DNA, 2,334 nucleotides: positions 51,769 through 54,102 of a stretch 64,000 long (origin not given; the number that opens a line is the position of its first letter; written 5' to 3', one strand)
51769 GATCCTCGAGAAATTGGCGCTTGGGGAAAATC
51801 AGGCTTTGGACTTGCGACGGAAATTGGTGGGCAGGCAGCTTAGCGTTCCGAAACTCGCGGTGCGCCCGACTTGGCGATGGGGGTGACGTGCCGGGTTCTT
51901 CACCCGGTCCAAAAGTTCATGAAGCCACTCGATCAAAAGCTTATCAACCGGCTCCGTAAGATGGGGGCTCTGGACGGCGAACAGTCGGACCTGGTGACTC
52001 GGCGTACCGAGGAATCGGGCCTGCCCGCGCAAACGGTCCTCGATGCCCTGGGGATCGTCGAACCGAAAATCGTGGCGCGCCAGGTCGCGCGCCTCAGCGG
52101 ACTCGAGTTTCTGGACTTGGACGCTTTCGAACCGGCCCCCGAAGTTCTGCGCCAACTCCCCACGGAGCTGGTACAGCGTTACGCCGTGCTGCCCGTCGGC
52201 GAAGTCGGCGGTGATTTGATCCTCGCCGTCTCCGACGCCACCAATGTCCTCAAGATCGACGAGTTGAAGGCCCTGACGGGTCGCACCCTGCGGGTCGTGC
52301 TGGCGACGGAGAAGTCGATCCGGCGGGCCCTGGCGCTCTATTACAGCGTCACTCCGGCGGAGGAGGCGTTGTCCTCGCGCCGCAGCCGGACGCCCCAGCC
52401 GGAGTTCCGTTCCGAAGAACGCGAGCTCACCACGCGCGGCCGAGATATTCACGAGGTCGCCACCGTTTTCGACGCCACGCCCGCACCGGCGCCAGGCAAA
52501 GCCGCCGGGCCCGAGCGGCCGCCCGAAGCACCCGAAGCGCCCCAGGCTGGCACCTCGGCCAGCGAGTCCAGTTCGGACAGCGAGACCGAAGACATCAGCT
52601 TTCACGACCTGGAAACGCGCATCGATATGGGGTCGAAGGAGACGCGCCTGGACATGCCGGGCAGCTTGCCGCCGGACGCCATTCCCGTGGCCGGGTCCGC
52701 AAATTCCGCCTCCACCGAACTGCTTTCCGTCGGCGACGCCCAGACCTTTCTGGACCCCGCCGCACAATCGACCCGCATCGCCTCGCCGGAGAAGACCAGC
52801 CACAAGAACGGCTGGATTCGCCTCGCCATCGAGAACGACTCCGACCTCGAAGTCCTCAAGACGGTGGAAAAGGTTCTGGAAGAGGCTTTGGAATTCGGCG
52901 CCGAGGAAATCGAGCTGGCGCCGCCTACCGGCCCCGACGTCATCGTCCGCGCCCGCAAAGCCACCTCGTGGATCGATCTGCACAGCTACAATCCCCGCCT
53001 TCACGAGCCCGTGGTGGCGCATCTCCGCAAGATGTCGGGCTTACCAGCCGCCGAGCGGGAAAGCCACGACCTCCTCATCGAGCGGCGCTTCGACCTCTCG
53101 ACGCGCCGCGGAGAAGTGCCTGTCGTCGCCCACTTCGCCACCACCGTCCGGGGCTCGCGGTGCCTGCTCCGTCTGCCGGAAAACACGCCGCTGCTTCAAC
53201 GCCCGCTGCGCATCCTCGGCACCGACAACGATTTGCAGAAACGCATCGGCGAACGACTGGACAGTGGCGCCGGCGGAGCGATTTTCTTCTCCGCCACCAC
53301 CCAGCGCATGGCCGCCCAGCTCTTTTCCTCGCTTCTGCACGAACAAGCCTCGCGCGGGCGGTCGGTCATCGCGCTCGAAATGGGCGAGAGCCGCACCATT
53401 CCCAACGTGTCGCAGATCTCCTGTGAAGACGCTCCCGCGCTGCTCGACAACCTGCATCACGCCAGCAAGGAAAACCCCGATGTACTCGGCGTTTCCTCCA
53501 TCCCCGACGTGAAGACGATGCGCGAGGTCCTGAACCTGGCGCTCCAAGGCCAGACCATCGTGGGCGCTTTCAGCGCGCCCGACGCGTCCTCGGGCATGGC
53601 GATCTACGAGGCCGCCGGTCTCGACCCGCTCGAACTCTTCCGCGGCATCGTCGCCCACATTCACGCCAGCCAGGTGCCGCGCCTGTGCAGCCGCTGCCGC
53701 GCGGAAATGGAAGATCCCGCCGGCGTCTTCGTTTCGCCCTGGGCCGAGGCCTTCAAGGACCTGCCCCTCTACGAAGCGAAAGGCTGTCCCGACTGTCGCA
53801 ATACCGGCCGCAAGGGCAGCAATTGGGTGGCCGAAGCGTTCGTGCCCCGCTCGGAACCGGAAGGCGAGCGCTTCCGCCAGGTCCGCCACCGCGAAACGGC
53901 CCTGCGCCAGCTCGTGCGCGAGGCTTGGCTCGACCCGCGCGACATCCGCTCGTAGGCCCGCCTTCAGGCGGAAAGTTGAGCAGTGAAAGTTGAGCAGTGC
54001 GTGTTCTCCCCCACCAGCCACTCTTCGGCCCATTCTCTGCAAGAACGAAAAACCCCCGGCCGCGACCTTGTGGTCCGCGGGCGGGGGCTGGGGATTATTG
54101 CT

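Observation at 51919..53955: Catalytically dead GspE/PilB-like secretion ATPase (pseudo-ATPase) retaining N1 and zinc-finger elements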

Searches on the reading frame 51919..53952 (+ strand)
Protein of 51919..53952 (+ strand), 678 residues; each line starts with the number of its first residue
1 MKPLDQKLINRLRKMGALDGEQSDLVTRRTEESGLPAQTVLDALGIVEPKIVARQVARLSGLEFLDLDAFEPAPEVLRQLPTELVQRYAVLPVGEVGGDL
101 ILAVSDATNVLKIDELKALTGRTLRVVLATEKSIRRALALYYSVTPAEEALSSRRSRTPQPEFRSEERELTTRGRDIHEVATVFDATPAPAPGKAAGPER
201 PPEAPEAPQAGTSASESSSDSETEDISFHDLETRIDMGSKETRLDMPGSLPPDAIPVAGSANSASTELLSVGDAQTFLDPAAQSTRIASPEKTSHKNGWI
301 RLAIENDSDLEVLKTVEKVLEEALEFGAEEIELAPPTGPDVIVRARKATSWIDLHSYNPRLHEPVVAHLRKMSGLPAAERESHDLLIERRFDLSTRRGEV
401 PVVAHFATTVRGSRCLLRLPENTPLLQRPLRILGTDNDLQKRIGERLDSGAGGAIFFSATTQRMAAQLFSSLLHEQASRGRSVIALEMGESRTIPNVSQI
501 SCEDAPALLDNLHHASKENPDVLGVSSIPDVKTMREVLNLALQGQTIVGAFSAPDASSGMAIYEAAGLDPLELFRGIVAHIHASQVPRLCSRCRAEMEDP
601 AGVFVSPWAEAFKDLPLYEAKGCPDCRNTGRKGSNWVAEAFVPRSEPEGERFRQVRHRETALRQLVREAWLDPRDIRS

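Call 5: search_protein_families(library=pfam, proteins=[window:51919-53952:+], max_evalue=1)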
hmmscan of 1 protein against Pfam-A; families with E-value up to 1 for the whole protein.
window:51919-53952:+ (678 aa): 2 families
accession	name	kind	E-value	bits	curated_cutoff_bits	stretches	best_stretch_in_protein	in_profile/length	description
PF05157.20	MshEN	-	6.2e-22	77.8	23.1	1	61-145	2-87/90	MshEN domain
PF00437.27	T2SSE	-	2e-10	40.3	24.9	1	307-668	3-345/370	Type II/IV secretion system protein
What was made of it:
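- On PilB/GspE secretion and pilus ATPase superfamily (Pfam T2SSE, PF00437): T2SSE 40.3 bits against a cut-off of 24.9, E=2e-10 (call 5).
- Checked: Pfam T2SSE scores E=2e-10 over residues 307-668 (40.3 bits against 24.9) (call 5).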

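Call 6: search_protein_families(library=ncbifam, proteins=[window:51919-53952:+], max_evalue=1)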
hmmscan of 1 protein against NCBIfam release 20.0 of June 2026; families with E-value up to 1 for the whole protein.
window:51919-53952:+ (678 aa): 7 families
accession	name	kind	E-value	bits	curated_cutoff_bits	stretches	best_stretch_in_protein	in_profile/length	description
TIGR02538.1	type_IV_pilB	equivalog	3.5e-28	98.5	675.65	2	7-150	1-144/564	type IV-A pilus assembly ATPase PilB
TIGR02533.1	type_II_gspE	equivalog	1.9e-21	76.3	630.25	2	303-642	100-434/486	type II secretion system ATPase GspE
NF053534.1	T4PilAsmATPsTfpB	equivalog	3.3e-14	52.2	850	2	308-639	197-527/584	type IV pilus assembly ATPase TfpB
NF008411.1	PRK11234.1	equivalog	6.6e-09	34.7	1170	1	17-149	493-624/723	cyclic di-3',5'-guanylate-activated glycosyltransferase NfrB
NF007755.0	PRK10436.1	equivalog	5.4e-08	31.9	617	1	298-627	71-393/465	type II secretion system protein GspE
NF012033.0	PRK15489.1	equivalog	0.0039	15.4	537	1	7-145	492-630/703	glycosyl transferase family protein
NF041000.1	ATPase_ComGA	equivalog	0.022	13.7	300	1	318-558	2-237/267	competence type IV pilus ATPase ComGA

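Call 7: search_solved_structures(query=window:51919-53952:+, max_evalue=1, show_alignments=3)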
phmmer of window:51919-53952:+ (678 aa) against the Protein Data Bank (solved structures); distinct sequences matched with E-value up to 1: 28.
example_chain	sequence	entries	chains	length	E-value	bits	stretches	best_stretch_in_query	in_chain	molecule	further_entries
6f8l_G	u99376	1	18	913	5e-26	94.6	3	312-643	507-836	Type IV pilus assembly protein PilF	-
3jc8_Ba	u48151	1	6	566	2e-25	92.6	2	29-144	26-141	Type IV-A pilus assembly ATPase PilB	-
5zfr_A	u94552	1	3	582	3e-25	92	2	40-145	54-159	Type IV pilus biogenesis ATPase PilB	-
6olj_C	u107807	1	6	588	6.3e-25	90.9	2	44-144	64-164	Type IV pilus biogenesis ATPase PilB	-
5tsg_B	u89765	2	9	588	9.2e-25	90.4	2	44-144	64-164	Type IV pilus biogenesis ATPase PilB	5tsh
5oiu_A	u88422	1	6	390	4.3e-13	51.8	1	313-643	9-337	Type IV pilus assembly protein PilF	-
5it5_F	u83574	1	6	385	6.5e-13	51.2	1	314-643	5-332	ATP binding motif-containing protein PilF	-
6ejf_A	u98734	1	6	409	7.5e-13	51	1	314-643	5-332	Type IV pilus assembly protein PilF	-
4pht_A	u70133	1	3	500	1.5e-10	43.4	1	304-642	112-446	General secretory pathway protein E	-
1p9r_A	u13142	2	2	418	4.6e-10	41.8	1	304-641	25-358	General secretion pathway protein E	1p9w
4kss_A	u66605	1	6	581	1.3e-09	40.4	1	304-641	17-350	Type II secretion system protein E, hemolysin-coregulated protein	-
4ksr_A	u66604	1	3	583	1.3e-09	40.4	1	304-641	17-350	Type II secretion system protein E, Hemolysin-coregulated protein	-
7lkm_A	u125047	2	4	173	1.3e-08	37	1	9-143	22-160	Pilus biogenesis protein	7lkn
7lko_B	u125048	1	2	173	1.5e-08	36.8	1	9-143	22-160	Pilus biogenesis protein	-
6ejf_G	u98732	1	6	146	1.7e-06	30.1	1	24-138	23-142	Type IV pilus assembly protein PilF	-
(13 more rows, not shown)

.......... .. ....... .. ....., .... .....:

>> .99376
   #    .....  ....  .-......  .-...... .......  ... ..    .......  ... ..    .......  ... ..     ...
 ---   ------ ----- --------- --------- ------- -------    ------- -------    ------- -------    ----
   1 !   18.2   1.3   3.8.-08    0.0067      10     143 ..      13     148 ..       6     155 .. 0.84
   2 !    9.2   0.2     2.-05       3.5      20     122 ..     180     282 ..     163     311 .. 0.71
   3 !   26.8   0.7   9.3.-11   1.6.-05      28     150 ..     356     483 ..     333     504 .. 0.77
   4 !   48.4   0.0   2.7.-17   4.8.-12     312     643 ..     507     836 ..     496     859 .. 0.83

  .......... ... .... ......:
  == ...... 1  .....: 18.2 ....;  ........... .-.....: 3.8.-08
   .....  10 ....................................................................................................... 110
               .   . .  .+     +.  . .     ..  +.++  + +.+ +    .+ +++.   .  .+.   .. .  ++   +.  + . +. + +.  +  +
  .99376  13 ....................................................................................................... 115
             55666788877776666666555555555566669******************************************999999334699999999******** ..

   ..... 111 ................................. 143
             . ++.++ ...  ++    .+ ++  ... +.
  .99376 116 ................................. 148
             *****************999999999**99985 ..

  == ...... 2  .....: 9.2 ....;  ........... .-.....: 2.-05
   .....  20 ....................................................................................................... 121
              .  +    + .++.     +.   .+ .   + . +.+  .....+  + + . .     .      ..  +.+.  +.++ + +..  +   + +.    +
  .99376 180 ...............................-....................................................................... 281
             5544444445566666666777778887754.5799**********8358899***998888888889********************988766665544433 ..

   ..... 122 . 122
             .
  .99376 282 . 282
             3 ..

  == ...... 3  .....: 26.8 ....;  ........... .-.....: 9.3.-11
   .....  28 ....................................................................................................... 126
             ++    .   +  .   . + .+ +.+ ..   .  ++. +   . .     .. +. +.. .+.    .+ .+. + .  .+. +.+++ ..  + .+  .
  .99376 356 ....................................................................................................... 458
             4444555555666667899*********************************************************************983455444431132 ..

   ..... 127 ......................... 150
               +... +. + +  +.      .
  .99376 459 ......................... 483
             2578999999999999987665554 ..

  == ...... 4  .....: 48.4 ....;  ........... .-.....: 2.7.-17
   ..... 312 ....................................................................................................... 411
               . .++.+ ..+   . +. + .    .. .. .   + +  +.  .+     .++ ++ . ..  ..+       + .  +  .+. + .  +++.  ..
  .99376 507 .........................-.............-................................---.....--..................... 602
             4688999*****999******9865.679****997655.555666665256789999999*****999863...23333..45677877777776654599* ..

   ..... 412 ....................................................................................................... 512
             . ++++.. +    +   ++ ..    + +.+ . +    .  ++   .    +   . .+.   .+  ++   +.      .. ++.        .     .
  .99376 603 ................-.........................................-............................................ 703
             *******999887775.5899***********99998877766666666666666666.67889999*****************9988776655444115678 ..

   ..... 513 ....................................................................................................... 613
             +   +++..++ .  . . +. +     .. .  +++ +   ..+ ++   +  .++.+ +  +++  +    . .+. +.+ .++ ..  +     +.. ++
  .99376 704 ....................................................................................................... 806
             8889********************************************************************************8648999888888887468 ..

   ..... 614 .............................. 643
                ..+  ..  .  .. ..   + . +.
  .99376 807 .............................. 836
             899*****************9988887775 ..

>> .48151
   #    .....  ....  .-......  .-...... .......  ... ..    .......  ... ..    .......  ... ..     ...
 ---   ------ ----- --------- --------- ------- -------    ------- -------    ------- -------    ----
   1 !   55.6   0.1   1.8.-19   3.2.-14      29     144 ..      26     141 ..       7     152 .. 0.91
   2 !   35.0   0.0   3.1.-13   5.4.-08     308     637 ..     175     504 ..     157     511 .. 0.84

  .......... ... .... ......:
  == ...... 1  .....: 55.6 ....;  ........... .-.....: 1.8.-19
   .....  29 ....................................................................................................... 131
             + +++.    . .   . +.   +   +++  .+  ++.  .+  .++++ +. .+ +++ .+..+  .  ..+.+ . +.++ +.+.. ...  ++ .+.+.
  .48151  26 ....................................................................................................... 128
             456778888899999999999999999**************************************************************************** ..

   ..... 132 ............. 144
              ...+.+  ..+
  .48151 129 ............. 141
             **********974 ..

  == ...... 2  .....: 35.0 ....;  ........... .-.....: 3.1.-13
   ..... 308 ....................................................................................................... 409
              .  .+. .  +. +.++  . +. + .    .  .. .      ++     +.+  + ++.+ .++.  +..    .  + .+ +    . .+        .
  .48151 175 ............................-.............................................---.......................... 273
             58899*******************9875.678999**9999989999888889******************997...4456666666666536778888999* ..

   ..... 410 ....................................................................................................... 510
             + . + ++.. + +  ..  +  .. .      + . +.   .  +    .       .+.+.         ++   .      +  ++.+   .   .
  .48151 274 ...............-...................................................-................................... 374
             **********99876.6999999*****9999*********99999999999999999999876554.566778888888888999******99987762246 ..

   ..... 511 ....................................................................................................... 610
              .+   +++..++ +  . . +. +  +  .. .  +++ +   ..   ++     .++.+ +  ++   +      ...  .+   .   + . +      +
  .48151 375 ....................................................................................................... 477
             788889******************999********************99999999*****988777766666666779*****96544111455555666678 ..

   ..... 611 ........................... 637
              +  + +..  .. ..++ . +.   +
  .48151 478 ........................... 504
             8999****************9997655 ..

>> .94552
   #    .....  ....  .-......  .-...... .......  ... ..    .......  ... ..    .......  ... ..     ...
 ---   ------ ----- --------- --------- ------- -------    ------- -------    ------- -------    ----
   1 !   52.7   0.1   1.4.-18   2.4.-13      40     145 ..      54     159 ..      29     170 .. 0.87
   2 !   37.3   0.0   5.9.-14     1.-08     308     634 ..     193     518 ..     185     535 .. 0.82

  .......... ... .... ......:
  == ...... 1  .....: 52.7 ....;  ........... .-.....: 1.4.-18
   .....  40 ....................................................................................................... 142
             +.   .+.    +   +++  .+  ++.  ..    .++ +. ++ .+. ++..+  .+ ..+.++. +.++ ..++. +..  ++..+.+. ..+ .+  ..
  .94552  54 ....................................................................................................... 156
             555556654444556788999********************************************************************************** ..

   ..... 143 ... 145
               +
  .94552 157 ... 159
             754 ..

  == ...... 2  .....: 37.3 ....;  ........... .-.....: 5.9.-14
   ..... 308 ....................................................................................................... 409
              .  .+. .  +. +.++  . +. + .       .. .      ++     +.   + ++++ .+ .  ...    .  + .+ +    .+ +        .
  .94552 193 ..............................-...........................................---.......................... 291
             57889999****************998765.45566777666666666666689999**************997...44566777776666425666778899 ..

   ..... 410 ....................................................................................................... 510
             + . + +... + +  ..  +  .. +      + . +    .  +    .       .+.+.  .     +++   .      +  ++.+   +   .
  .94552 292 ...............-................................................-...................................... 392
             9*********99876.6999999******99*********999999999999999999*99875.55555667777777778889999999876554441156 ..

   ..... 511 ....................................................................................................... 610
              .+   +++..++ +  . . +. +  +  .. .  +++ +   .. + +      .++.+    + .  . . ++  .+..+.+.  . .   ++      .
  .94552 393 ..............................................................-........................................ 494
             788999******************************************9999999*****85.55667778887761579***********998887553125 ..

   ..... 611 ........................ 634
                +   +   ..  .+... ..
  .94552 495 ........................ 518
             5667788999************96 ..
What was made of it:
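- Closest known: Type II secretion ATPase GspE/XpsE. Different: The N1D here is closer to PilB than to GspE (calls 6, 7).
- Checked: The PDB phmmer search gives E=5e-26 to PilF and 2e-25 to M. xanthus PilB (call 7).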

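Call 10: find_homologous_proteins(query=window:51919-53952:+, max_evalue=0.00001)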
Query window:51919-53952:+ (678 aa): 19 proteins with E <= 0.00001 among 8000 candidates.
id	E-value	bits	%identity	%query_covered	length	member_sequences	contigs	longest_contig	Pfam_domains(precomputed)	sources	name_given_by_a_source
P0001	0.0e+0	1490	100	100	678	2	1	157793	PF05157.21,PF00437.27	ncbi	ncbi:MAG: hypothetical protein RLY93_00305 [Sumerlaeia bacterium]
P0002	1.6e-22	98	25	38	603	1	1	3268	PF05157.21,PF00437.27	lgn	-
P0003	3.8e-21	93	31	20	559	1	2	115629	PF05157.21,PF03266.22,PF00437.27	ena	-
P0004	1.7e-17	81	22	50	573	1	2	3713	PF05157.21,PF00437.27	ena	-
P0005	1.3e-16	78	25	53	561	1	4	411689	PF05157.21,PF00437.27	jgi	jgi:type II secretory ATPase GspE/PulE/Tfp pilus assembly ATPase PilB-like protein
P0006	3.6e-15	74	30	20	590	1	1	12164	PF05157.21,PF00437.27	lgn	-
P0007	4.7e-14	70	20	48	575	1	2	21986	PF05157.21,PF00437.27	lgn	-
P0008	6.7e-13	66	24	56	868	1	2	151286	PF05157.21,PF00437.27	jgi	-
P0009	4.3e-11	60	25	49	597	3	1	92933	PF05157.21,PF00437.27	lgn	-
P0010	7.4e-10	56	27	23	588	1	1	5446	PF05157.21,PF00437.27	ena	-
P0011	1.8e-9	55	32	14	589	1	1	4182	PF05157.21,PF00437.27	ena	-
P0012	2.3e-9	54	30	16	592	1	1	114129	PF05157.21,PF00437.27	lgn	-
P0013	6.6e-9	53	21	36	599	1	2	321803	PF05157.21,PF00437.27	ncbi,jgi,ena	ncbi:MAG TPA: GspE/PulE family protein [Candidatus Saccharimonadales bacterium]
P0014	1.6e-8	52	29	16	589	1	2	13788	PF05157.21,PF00437.27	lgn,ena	-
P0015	2.5e-8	51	23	22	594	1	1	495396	PF05157.21,PF00437.27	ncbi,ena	-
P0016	3.2e-8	51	32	14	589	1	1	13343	PF05157.21,PF00437.27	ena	-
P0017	5.8e-8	50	26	21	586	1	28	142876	PF05157.21,PF00437.27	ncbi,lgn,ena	-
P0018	6.9e-8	50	26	21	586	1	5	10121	PF05157.21,PF00437.27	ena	-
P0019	9.5e-8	49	25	49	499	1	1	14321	PF05157.21,PF00437.27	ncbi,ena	ncbi:MAG: GspE/PulE family protein [Gemmatimonadota bacterium]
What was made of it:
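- NCBI annotated it only as 'hypothetical protein' (call 10).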

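Call 22: search_protein_representatives(protein=window:51919-53952:+)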
Query: 678 residues. Proteins with E-value up to 0.001 (for the whole library): 9111; up to 1e-10: 1766; up to 1e-30: 30. The best 150 are listed.
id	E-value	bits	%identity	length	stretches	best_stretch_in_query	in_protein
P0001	0.0e+00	1490.3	100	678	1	1-678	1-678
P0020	5.9e-109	381.8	38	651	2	311-676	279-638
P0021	1.9e-108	380.1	40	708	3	308-677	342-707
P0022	7.2e-107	374.9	37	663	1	3-677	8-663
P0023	9.9e-103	361.2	39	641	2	317-677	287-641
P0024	8.1e-92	325.2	39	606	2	316-677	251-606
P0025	4.6e-85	302.9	34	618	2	311-667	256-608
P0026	6.6e-85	302.3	39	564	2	319-675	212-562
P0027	7.0e-69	249.4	31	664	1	1-676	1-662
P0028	7.7e-69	249.3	33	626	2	300-677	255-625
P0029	8.0e-68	245.9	32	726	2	304-675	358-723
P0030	9.7e-68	245.6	32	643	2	302-675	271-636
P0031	2.7e-62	227.6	33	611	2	309-676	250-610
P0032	2.9e-59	217.6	32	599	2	313-674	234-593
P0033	2.0e-57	211.5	32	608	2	314-676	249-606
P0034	1.2e-55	205.7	30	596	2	315-675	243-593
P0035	1.6e-55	205.3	29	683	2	307-660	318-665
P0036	2.5e-55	204.6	29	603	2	304-676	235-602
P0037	1.7e-54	201.9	31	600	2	322-673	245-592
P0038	6.2e-54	200.0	30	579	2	316-675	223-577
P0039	4.5e-53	197.2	28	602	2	314-652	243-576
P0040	8.0e-52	193.0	30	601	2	321-676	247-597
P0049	1.3e-30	123.0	27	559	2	308-642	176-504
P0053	2.5e-28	115.4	24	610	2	314-669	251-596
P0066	4.8e-25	104.6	28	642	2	403-676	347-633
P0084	6.2e-24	100.9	29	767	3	409-641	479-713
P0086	6.9e-24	100.7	32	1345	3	33-150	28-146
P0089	7.9e-24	100.6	28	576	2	312-645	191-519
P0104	5.7e-23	97.7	26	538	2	311-654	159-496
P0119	2.2e-22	95.8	28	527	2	314-670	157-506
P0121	2.5e-22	95.6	23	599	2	301-639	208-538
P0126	4.5e-22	94.7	26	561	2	316-654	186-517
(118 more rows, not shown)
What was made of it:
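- On Pseudoenzyme (a conserved non-catalytic homologue of an enzyme family): Full-length ORFs in about 25 clusters (call 22).
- Family: an exhaustive phmmer search over 1.84 billion representatives gave members at E=1e-109 to 1e-37 that align through the C-terminus (call 22).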
